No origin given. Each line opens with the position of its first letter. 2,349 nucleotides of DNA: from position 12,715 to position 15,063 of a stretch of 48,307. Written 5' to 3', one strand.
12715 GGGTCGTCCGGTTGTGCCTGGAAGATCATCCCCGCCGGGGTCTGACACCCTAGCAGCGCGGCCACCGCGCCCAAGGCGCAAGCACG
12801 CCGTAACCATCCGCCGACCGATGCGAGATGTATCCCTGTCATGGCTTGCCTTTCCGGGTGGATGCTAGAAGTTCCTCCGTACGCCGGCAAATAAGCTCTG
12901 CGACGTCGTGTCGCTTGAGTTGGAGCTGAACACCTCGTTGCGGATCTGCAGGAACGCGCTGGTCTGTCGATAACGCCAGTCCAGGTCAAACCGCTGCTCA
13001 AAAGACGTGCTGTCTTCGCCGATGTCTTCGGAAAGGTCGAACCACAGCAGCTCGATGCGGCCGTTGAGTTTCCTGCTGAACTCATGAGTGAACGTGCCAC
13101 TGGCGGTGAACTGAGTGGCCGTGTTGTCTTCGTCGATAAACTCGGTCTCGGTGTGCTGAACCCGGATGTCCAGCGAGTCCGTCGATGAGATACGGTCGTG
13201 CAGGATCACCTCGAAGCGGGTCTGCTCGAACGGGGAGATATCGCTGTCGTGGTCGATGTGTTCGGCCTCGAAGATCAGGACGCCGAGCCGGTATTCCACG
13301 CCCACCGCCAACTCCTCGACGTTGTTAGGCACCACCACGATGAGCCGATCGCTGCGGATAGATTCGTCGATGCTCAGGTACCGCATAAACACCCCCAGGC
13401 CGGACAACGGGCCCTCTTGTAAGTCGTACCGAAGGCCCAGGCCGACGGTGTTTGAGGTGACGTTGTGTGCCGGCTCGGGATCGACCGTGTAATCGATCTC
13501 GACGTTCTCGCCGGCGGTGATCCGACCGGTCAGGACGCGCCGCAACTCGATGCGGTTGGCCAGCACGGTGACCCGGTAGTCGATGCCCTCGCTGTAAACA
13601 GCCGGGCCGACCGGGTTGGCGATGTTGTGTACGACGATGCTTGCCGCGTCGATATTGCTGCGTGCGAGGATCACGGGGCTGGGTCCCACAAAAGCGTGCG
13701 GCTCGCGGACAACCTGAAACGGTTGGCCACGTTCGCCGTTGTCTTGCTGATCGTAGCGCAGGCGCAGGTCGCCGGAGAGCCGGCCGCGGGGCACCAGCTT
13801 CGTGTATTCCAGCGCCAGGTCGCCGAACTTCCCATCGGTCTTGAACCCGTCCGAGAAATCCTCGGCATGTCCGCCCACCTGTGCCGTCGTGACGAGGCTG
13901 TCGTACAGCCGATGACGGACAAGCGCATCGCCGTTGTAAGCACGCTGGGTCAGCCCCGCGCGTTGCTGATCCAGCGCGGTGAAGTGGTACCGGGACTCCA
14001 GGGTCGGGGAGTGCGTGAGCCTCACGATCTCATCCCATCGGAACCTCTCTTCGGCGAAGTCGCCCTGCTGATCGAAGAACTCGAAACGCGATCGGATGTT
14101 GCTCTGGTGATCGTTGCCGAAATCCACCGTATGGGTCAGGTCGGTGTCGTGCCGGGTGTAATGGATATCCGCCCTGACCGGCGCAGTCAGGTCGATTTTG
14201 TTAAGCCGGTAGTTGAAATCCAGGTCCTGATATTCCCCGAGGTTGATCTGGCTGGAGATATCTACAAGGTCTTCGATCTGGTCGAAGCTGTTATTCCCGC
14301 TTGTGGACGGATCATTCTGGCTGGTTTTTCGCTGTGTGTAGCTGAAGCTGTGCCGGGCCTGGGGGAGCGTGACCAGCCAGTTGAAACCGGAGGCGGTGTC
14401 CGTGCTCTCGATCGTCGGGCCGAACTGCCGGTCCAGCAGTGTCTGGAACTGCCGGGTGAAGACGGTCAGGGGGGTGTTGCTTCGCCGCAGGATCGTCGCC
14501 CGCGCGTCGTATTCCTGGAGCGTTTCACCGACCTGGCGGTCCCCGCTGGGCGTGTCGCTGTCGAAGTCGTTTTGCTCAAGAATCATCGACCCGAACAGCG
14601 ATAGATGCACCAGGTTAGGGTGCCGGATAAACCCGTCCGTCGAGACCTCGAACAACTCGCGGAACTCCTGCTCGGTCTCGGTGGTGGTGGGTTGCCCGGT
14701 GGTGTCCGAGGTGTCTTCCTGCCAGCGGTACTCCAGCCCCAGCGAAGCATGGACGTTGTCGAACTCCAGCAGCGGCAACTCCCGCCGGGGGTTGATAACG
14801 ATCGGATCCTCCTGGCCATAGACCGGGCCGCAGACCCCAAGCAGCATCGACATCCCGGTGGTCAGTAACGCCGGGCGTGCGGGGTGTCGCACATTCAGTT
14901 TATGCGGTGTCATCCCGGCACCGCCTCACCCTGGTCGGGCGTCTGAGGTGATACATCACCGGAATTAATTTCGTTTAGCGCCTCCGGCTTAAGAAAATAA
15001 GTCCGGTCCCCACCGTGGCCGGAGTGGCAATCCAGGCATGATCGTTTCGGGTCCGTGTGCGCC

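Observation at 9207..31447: Ten multihaem cytochrome genes (about 100 haem motifs) plus three quinol-pool modules: candidate self-contained inner-membrane-to-surface electron conduit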

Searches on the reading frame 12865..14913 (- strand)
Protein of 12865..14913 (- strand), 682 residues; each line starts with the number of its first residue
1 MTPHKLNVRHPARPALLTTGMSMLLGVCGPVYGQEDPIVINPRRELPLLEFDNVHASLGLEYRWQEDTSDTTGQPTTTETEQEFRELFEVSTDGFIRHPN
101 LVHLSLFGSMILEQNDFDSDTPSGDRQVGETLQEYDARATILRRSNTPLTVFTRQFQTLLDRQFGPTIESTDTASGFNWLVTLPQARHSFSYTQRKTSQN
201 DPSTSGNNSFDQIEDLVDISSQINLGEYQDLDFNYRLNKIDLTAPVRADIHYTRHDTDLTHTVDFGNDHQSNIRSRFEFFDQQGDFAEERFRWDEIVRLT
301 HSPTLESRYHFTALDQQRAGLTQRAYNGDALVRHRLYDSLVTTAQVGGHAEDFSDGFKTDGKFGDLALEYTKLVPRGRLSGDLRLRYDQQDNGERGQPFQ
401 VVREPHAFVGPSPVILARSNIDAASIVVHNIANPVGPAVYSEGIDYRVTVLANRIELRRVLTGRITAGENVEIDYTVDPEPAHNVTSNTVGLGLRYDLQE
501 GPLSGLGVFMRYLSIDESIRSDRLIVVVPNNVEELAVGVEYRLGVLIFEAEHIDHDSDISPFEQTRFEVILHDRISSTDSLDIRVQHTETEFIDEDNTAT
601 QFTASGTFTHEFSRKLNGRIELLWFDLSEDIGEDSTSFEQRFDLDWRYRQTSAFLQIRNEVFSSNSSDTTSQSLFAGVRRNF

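Call 4: search_protein_families(library=pfam, proteins=[window:12865-14913:-], max_evalue=0.01)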
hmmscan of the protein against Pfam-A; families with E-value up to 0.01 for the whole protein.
window:12865-14913:- (682 aa): 0 families

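Call 6: search_protein_families(library=ncbifam, proteins=[window:12865-14913:-], max_evalue=0.001)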
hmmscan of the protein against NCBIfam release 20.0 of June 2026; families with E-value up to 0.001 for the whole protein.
window:12865-14913:- (682 aa): 1 family
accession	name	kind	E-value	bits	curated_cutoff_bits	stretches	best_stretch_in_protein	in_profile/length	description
NF052337.1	tail_tube_6XGR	equivalog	0.00035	20.1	60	1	412-489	107-180/245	phage tail tube protein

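Call 10: find_homologous_proteins(query=window:12865-14913:-, max_evalue=0.001)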
Query window:12865-14913:- (682 aa): 10 proteins with E <= 0.001 among 8000 candidates.
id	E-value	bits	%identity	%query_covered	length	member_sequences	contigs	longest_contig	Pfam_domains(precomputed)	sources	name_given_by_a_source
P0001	0.0e+0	1545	100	100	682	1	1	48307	-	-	-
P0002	0.0e+0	1093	74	94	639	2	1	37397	-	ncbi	-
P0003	3.7e-286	969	64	98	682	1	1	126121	-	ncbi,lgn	-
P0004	8.5e-115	403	32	98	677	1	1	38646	-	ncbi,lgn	-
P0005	3.9e-112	394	35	97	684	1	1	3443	-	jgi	-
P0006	1.4e-101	359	33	98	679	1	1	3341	-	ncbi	-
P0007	1.4e-91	326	32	98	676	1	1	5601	-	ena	-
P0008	4.0e-86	308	42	57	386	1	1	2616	-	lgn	-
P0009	3.2e-13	67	22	77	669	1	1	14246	-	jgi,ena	-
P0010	4.7e-13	67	23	77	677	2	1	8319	-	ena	-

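Call 13: find_encoding_contigs(protein=P0003, flank=10000, max_places=3)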
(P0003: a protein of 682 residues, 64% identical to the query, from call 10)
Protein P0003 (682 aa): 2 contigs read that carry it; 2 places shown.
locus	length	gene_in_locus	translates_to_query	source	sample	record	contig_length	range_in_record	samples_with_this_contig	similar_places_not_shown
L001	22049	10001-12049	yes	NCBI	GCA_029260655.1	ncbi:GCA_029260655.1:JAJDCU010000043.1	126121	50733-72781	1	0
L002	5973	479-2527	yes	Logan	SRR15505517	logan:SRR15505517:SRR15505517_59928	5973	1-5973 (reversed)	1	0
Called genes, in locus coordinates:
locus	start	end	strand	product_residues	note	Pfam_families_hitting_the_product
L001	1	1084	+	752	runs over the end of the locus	PF09699:Paired_CXXCH_1 (faint), PF14522:Cytochrome_C7 (faint), PF14537:Cytochrom_c3_2 (faint)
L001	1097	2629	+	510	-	PF03264:Cytochrom_NNT, PF14522:Cytochrome_C7 (faint), PF14537:Cytochrom_c3_2 (faint), PF22113:Mtrc-MtrF_II-IV_dom (faint), PF02085:Cytochrom_CIII (weak)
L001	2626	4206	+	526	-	PF14522:Cytochrome_C7 (faint), PF14537:Cytochrom_c3_2 (faint), PF09699:Paired_CXXCH_1, PF22113:Mtrc-MtrF_II-IV_dom (weak), PF09699:Paired_CXXCH_1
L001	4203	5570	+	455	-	PF14522:Cytochrome_C7 (faint), PF14537:Cytochrom_c3_2 (faint), PF09699:Paired_CXXCH_1, PF22113:Mtrc-MtrF_II-IV_dom (weak), PF09699:Paired_CXXCH_1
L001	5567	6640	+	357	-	PF09976:TPR_21 (faint), PF25063:ARM_TT21_C, PF16918:PknG_TPR (weak), PF14559:TPR_19 (weak), PF13428:TPR_14 (weak), PF13414:TPR_11 (weak), PF13432:TPR_16, PF14559:TPR_19 (weak), +5 more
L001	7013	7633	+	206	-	PF14522:Cytochrome_C7 (faint), PF09699:Paired_CXXCH_1 (weak)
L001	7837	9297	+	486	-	PF01436:NHL (faint), PF17170:DUF5128 (faint)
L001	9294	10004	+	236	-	PF09699:Paired_CXXCH_1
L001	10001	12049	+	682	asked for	-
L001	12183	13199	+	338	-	PF08450:SGL (faint), PF01731:Arylesterase (faint), PF25021:TEN_NHL (faint), PF17170:DUF5128 (weak), PF01436:NHL (weak)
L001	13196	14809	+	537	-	PF14537:Cytochrom_c3_2 (faint), PF14522:Cytochrome_C7 (faint), PF09699:Paired_CXXCH_1 (weak)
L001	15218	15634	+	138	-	PF03100:CcmE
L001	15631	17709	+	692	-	PF01578:Cytochrom_C_asm, PF16327:CcmF_C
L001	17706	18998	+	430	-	-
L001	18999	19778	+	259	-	PF00005:ABC_tran, PF13304:AAA_21 (faint)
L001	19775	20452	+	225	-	PF01061:ABC2_membrane, PF03379:CcmB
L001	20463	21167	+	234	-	PF01578:Cytochrom_C_asm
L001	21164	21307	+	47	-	-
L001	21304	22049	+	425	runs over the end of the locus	PF05201:GlutR_N, PF02826:2-Hacid_dh_C (weak), PF01488:Shikimate_DH, PF03807:F420_oxidored (weak), PF13241:NAD_binding_7 (weak), PF00745:GlutR_dimer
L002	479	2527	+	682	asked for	-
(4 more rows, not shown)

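Call 14: find_encoding_contigs(protein=P0004, flank=10000, max_places=3)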
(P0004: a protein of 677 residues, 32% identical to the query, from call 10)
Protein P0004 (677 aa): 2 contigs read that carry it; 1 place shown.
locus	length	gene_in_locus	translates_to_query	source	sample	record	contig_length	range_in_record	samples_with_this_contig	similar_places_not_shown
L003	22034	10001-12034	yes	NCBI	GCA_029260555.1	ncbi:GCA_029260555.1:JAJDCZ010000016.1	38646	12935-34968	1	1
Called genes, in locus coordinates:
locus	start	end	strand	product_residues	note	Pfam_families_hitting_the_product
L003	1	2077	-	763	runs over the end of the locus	PF00762:Ferrochelatase, PF05201:GlutR_N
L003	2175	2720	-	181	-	-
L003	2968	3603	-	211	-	-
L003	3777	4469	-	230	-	PF01578:Cytochrom_C_asm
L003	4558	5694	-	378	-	-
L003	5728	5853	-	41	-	-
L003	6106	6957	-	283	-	PF22113:Mtrc-MtrF_II-IV_dom (faint), PF14522:Cytochrome_C7 (faint), PF09699:Paired_CXXCH_1 (weak)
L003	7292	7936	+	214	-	PF14522:Cytochrome_C7 (faint), PF09699:Paired_CXXCH_1 (weak)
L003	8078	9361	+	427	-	PF17170:DUF5128 (faint), PF01436:NHL (faint), PF08450:SGL (faint), PF25021:TEN_NHL (faint)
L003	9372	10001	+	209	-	PF14522:Cytochrome_C7 (faint), PF09699:Paired_CXXCH_1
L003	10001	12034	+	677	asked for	-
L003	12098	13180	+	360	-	PF08450:SGL (faint), PF01731:Arylesterase (faint), PF17170:DUF5128 (weak), PF01436:NHL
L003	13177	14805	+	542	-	PF14522:Cytochrome_C7 (faint), PF14537:Cytochrom_c3_2 (faint), PF09699:Paired_CXXCH_1 (weak)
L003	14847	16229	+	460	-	PF00072:Response_reg, PF00158:Sigma54_activat, PF14532:Sigma54_activ_2, PF07728:AAA_5, PF25601:AAA_lid_14, PF02954:HTH_8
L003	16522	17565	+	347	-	PF00672:HAMP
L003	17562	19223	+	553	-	PF00989:PAS (weak), PF13188:PAS_8 (weak), PF13426:PAS_9, PF00512:HisKA, PF02518:HATPase_c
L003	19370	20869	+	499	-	PF14522:Cytochrome_C7 (faint), PF09699:Paired_CXXCH_1, PF14537:Cytochrom_c3_2 (weak), PF09699:Paired_CXXCH_1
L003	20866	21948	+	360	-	PF13431:TPR_17 (faint), PF00578:AhpC-TSA (weak), PF25063:ARM_TT21_C (weak), PF07719:TPR_2 (faint), PF23300:HEAT_Nup120 (faint), PF14559:TPR_19 (weak), PF23914:TPR_CcmH_CycH, PF14559:TPR_19, +6 more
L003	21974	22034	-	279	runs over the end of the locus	PF03437:BtpA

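Call 22: find_related_loci(query=A2, collection=genome_contigs, flank=10000)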
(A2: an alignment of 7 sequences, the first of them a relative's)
Query A2 (682 aa) in genome_contigs; peptide patterns used: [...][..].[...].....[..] (x = any residue, [..] = any of these).
20 stretches matched a pattern; 12 encode a relative of the query (tblastn E <= 1e-3); 12 distinct loci.
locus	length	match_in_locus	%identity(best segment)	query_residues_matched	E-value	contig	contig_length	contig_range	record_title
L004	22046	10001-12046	74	1-682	0e+0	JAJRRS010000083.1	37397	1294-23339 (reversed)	MAG: Planctomycetota bacterium isolate Dive100_bin3.48 k141_412683, whole genome shotgun sequence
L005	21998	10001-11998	64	16-682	0e+0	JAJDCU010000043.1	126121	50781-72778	MAG: Phycisphaeraceae bacterium isolate OFTM326 OFTM326_42, whole genome shotgun sequence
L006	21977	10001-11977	35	20-682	2e-119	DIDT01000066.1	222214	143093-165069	MAG TPA_asm: Phycisphaerales bacterium UBA5793 UBA5793_contig_86, whole genome shotgun sequence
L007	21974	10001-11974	29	12-682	1e-74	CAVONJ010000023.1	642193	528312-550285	MAG: uncultured Planctomycetota bacterium isolate MFD09779.bin.2.93 genome assembly, contig: contig_7815, whole genome s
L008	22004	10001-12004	32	12-682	1e-119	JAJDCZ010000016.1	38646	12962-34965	MAG: Phycisphaerales bacterium isolate OFTM204 OFTM204_15, whole genome shotgun sequence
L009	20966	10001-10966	31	255-581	3e-27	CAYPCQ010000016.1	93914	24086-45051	MAG TPA_asm: uncultured Verrucomicrobiota bacterium isolate SRP272421_co1_717 genome assembly, contig: NODE_245_length_9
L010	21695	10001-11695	23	3-583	1e-17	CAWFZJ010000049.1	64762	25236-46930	MAG: uncultured Verrucomicrobiae bacterium isolate MFD05379.bin.3.52 genome assembly, contig: contig_25883, whole genome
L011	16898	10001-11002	25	278-621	3e-15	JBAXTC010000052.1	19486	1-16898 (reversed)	MAG: Verrucomicrobiota bacterium isolate ELA625 MAG625_52, whole genome shotgun sequence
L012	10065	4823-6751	22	1-646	5e-14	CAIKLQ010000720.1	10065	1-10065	MAG: uncultured Verrucomicrobia bacterium isolate KTt_bin-1485 genome assembly, contig: bin-1485:0720/1053, whole genome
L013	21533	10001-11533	23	94-602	1e-13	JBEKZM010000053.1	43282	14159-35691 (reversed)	MAG: Verrucomicrobiota bacterium isolate SPRUCE 6 SPRUCE_6_53, whole genome shotgun sequence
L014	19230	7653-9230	24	55-588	1e-17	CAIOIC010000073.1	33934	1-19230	MAG: uncultured Verrucomicrobia subdivision 3 bacterium isolate KTt_bin-0432 genome assembly, contig: bin-0432:073/136,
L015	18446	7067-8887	23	43-646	2e-10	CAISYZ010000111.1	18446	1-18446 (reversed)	MAG: uncultured Verrucomicrobia subdivision 3 bacterium isolate AM_bin-2963 genome assembly, contig: bin-2963:111/260, w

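Call 52: search_protein_representatives(alignment_id=A1)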
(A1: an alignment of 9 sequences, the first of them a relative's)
Query: 9 sequences, 679 profile positions. Proteins with E-value up to 0.001 (for the whole library): 2719; up to 1e-10: 2148; up to 1e-30: 1324. The best 150 are listed.
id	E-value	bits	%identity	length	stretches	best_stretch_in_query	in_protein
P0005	5.0e-285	963.4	-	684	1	3-679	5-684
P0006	1.7e-281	951.7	-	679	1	1-679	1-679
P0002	7.5e-281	949.6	-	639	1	1-636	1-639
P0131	4.0e-232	788.6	-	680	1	10-679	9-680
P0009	2.2e-223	759.7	-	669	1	8-679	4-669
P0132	2.0e-221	753.2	-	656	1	25-679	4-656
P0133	4.4e-217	738.9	-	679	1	15-679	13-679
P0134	2.5e-210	716.6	-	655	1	23-679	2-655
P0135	3.0e-210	716.3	-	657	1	23-679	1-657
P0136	2.6e-209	713.2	-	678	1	14-679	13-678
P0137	1.2e-204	697.7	-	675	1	9-679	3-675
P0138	3.9e-203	692.8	-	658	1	30-679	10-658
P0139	2.2e-202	690.3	-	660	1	24-679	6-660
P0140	2.4e-202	690.2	-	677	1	9-679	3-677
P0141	8.6e-202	688.4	-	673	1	11-679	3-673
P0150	5.7e-195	665.8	-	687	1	32-679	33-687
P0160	3.1e-186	636.9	-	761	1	44-679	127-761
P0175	3.8e-176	603.6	-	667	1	16-679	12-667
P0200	4.0e-158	544.1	-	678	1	17-679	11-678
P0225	8.2e-145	500.1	-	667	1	15-679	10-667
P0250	1.9e-116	406.3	-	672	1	30-679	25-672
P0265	4.0e-106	372.2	-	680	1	22-679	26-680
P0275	5.8e-103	361.7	-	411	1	273-679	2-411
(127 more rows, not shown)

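Call 53: predict_structure(alignment_id=A1)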
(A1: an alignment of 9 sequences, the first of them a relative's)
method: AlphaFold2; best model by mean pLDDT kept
length: 682 residues; sequences in the alignment: 9
mean_pLDDT: 80.4   pTM: 0.61
mean pLDDT of the five models: 80.4, 80.4, 78.8, 71.7, 52.8
residues with pLDDT >= 90: 263; 70-90: 289; 50-70: 72; < 50: 58
segments of 3 or more residues with pLDDT < 50: 1-47, 122-125, 433-437
pLDDT, mean of each block of 10 residues (from residue 1): 24 31 32 32 43 80 91 80 85 66 78 76 57 82 84 86 69 92 91 89 60 91 88 93 64 90 80 92 78 93 91 84 88 87 94 81 95 90 95 73 74 72 78 55 78 74 76 77 88 93 89 92 69 95 89 91 95 90 95 85 96 90 92 88 93 95 89 94 85
secondary structure, 60 per line:
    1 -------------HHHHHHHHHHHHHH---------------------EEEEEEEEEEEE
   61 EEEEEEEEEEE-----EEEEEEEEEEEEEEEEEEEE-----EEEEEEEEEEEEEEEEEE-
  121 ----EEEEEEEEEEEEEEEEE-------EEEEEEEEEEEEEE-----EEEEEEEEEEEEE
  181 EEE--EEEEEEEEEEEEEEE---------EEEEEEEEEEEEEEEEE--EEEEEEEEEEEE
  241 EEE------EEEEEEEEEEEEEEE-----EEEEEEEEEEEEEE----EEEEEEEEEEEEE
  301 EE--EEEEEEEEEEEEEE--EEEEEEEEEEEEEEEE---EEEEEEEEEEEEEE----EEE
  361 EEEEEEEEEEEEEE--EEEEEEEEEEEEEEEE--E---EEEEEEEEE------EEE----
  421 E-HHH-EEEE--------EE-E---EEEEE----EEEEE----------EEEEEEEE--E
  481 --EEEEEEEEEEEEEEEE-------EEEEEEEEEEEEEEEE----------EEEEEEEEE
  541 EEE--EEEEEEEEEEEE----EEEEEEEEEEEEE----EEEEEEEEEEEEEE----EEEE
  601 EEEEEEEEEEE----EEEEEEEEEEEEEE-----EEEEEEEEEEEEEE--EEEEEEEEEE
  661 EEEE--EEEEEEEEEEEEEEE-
elements in order (helices of 4 or more, strands of 3 or more residues): H14-27 E49-71 E77-96 E102-119 E125-141 E149-162 E168-183 E186-200 E210-226 E229-243 E250-264 E270-283 E288-302 E305-318 E321-336 E340-353 E358-374 E377-392 E399-407 E414-416 E427-430 E446-450 E455-459 E470-477 E483-498 E506-521 E532-543 E546-557 E562-574 E579-592 E597-611 E616-629 E635-648 E651-664 E667-681

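Call 61: fold_search(model_id=the predicted structure, library=pdb)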
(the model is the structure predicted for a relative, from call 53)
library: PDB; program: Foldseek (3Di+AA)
matches with E <= 10: 783; with E <= 0.001: 228
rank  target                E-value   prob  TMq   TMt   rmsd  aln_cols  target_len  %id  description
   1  2hdf                  3.0e-09  1.00  0.30  0.34  14.0       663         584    9  Crystal structure of the Colicin I receptor Cir from E.coli (released 2007-05-08)
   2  2hdi_A                1.3e-08  1.00  0.30  0.33  15.3       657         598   10  Crystal structure of the Colicin I receptor Cir from E.coli in complex with receptor binding domain of Colicin Ia. (released 2007-05-08)
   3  9nn6_A                5.0e-08  1.00  0.29  0.31  15.4       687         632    9  E. coli Cir in Complex with the RBD of Microcin V (released 2025-09-24)
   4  6r2q_B                1.8e-07  1.00  0.40  0.41  15.7       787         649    8  Structure of the Mtr complex (released 2020-04-22)
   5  1po3_B                1.8e-07  1.00  0.24  0.25  16.8       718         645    9  Crystal structure of ferric citrate transporter FecA in complex with ferric citrate (released 2003-11-18)
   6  5fp2_B                2.7e-07  1.00  0.27  0.31  14.6       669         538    8  Crystal structure of the siderophore receptor PirA from Pseudomonas aeruginosa (released 2015-12-09)
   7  5fp2_A                3.1e-07  1.00  0.28  0.34  15.3       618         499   10  Crystal structure of the siderophore receptor PirA from Pseudomonas aeruginosa (released 2015-12-09)
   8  9fy9_D                5.4e-07  1.00  0.29  0.29  21.1       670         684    9  Cryo-EM structure of the type 1 chaperone-usher pilus FimD-tip complex (FimDHGFC) - Conformer 1 (released 2025-06-04)
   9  9a2z_MODEL_1_A        5.7e-07  1.00  0.27  0.25  16.3       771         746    8  Model of E. coli FepA by in-cell photo-crosslinking MS and deep learning (released 2023-02-24)
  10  1kmo                  6.5e-07  1.00  0.23  0.24  17.4       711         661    8  Crystal structure of the Outer Membrane Transporter FecA (released 2002-03-06)
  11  9dhe                  6.9e-07  1.00  0.27  0.29  13.6       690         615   10  The crystal structure on the heme/hemoglobin transporter ChuA, in complex with heme (released 2025-05-21)
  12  5mzs                  7.9e-07  1.00  0.28  0.27  16.6       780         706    9  Crystal structure of the ferric enterobactin receptor (PfeA) mutant (R480A_Q482A) from Pseudomonas aeruginosa (released 2018-02-14)
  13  5fok_B                7.9e-07  1.00  0.24  0.25  22.3       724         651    9  Crystal structure of the siderophore receptor PiuA from Pseudomonas aeruginosa (released 2016-05-11)
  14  6bpn                  8.2e-07  1.00  0.27  0.28  19.3       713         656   10  The crystal structure of the Ferric-Catecholate import receptor Fiu from E. coli K12: Open form (C2221) (released 2018-11-28)
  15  4epa                  9.0e-07  1.00  0.25  0.26  20.4       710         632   10  The crystal structure of the ferric yersiniabactin uptake receptor FyuA from Yersinia pestis (released 2012-06-20)
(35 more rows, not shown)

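Call 84: list_cluster_members(proteins=[P0131, P0140, P0150, P0160, P0175, P0200, P0225, P0250, P0265, P0275])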
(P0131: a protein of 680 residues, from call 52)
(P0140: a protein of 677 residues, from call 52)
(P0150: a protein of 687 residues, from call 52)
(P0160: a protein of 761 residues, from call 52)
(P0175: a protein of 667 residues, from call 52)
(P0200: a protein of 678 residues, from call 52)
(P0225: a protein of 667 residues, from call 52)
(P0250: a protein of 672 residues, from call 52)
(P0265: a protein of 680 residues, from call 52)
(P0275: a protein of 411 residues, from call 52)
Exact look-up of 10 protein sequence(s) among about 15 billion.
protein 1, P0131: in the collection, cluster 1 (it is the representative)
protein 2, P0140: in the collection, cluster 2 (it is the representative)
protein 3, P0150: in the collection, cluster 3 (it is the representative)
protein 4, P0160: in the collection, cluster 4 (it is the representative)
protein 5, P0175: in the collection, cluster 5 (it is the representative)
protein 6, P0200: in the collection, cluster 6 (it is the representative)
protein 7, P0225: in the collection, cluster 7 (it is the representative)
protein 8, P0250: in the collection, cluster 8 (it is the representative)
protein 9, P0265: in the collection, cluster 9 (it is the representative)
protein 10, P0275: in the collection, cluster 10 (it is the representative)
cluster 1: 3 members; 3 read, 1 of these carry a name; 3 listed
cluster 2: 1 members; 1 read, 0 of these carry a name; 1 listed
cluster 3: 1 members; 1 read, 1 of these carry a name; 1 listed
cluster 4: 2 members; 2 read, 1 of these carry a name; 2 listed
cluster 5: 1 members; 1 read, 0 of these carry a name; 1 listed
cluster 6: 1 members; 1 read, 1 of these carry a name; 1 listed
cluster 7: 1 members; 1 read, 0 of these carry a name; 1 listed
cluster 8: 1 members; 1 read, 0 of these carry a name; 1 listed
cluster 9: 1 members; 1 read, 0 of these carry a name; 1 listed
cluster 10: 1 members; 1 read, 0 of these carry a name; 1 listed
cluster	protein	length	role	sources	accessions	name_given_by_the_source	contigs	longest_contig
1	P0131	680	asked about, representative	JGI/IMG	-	hypothetical protein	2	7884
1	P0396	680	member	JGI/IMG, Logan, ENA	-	-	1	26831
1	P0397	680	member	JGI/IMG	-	-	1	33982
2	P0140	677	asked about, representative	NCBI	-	-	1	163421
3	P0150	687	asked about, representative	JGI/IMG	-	predicted porin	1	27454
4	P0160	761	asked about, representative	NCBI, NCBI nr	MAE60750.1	MAG: hypothetical protein CMJ49_05265 [Planctomycetaceae bacterium] | hypothetical protein [Planctomycetaceae bacterium]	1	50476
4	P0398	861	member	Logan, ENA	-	-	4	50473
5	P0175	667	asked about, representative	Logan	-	-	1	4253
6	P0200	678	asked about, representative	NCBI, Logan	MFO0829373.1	MAG: hypothetical protein U0572_14645 [Phycisphaerales bacterium]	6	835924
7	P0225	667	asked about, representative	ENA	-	-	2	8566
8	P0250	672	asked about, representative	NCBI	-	-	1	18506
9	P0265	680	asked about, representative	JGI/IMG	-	-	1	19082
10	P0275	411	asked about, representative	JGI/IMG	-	-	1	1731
